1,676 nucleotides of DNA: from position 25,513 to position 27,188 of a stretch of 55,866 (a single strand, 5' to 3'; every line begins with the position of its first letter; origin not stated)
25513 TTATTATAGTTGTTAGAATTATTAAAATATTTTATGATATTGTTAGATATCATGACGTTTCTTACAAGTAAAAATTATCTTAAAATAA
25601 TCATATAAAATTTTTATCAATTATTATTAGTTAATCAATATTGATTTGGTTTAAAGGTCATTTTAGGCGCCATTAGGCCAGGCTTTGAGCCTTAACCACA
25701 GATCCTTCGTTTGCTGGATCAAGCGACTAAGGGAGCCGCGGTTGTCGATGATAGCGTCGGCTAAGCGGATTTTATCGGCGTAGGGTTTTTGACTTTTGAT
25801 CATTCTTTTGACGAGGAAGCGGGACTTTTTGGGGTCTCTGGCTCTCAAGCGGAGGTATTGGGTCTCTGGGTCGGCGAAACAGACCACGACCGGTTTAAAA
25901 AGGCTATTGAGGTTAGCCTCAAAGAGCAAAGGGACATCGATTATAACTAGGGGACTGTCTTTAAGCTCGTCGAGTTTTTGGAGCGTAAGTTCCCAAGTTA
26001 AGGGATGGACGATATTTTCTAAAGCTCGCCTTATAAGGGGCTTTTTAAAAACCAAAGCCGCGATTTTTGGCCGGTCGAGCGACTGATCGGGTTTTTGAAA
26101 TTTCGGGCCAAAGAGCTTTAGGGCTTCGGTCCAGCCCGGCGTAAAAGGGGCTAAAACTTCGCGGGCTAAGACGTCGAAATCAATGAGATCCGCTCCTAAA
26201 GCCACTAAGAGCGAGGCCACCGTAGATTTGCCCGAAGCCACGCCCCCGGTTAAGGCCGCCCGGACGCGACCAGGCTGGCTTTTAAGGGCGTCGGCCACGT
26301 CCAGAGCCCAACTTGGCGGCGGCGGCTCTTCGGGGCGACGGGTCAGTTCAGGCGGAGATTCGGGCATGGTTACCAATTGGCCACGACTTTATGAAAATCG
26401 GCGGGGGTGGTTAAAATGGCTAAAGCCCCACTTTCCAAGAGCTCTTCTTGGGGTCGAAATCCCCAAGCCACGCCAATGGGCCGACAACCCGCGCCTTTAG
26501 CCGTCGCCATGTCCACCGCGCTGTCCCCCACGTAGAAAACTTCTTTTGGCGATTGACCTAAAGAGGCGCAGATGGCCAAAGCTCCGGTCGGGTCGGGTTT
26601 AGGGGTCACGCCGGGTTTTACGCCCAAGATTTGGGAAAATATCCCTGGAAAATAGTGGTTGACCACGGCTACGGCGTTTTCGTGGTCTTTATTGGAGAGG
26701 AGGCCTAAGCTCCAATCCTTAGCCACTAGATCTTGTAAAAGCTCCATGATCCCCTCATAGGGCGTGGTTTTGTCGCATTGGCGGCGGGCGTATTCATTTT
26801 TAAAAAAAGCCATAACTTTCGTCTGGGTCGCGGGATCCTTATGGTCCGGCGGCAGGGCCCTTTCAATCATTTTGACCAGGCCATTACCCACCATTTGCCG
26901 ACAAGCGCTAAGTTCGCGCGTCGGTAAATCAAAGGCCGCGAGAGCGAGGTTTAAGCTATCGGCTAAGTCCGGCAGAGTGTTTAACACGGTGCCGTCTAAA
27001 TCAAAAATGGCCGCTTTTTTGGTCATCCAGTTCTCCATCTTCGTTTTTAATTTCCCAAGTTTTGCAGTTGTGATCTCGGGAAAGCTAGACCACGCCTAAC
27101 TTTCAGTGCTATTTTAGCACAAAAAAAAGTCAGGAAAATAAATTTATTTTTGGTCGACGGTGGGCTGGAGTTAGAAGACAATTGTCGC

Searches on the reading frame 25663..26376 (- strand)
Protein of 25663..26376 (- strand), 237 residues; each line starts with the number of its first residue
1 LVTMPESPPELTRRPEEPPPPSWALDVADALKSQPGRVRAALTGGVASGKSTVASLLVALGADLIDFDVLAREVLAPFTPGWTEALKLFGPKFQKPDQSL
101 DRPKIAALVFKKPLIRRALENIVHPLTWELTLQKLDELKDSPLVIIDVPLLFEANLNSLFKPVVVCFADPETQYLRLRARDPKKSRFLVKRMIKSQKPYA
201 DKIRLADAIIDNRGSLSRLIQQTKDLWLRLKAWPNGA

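Call 51: search_protein_families(library=ncbifam, proteins=[window:25663-26376:-], max_evalue=0.00001)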
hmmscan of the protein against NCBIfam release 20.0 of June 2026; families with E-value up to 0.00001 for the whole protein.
window:25663-26376:- (237 aa): 2 families
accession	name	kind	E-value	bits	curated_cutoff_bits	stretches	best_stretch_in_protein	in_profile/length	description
NF002879.0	PRK03333.1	equivalog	6.9e-42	143.9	215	1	39-228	3-191/395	dephospho-CoA kinase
TIGR00152.1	TIGR00152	equivalog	2.3e-39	135.2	65.55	1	41-222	3-185/188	dephospho-CoA kinase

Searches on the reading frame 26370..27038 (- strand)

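Call 51: search_protein_families(library=ncbifam, proteins=[window:26370-27038:-], max_evalue=0.00001)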
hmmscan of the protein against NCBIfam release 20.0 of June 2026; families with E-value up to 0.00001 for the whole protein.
window:26370-27038:- (222 aa): 21 families
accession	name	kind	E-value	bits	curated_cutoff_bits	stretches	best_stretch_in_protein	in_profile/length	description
NF009695.0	PRK13222.1-2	equivalog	6.2e-40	137.1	225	1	6-219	5-222/226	phosphoglycolate phosphatase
TIGR01449.2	PGP_bact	equivalog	2.9e-35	121.8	180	1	11-211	2-205/213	phosphoglycolate phosphatase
NF009697.0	PRK13222.1-4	equivalog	4.8e-27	94.8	327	1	5-217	5-220/232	phosphoglycolate phosphatase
NF009696.0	PRK13222.1-3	equivalog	1.3e-22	80.6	359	1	5-220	1-217/223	N-acetylmuramic acid 6-phosphate phosphatase MupP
NF009698.0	PRK13223.1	equivalog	6.9e-21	74.6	466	1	8-195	14-205/272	phosphoglycolate phosphatase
NF009694.0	PRK13222.1-1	equivalog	2.2e-20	73.1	415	2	81-200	100-220/252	phosphoglycolate phosphatase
NF009804.0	PRK13288.1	equivalog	4e-19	68.9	218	1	8-219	4-210/215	pyrophosphatase PpaX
NF009700.0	PRK13226.1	equivalog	9.4e-19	68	342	1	8-199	13-203/229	phosphoglycolate phosphatase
TIGR01454.1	AHBA_synth_RP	hypoth_equivalog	8.3e-14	51.7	246.65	1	84-218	67-202/205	AHBA synthesis associated protein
NF009699.0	PRK13225.1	equivalog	3.2e-12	46.5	368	1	6-220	61-268/273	phosphoglycolate phosphatase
NF053653.1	InDiPhoBT2121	equivalog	8.3e-11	41.9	245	1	8-214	2-210/216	inorganic diphosphatase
TIGR01549.1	HAD-SF-IA-v1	subfamily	2.2e-10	41.1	23.3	1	95-184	65-149/149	HAD-IA family hydrolase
TIGR02009.1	PGMB-YQAB-SF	subfamily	4.6e-10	40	153.35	1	8-190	2-186/186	beta-phosphoglucomutase family hydrolase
TIGR03351.1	PhnX-like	hypoth_equivalog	2.7e-09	37.3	218.9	1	10-218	4-218/220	phosphonatase-like hydrolase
TIGR01509.1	HAD-SF-IA-v3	subfamily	3.5e-09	37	29.4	1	69-190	41-154/154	HAD-IA family hydrolase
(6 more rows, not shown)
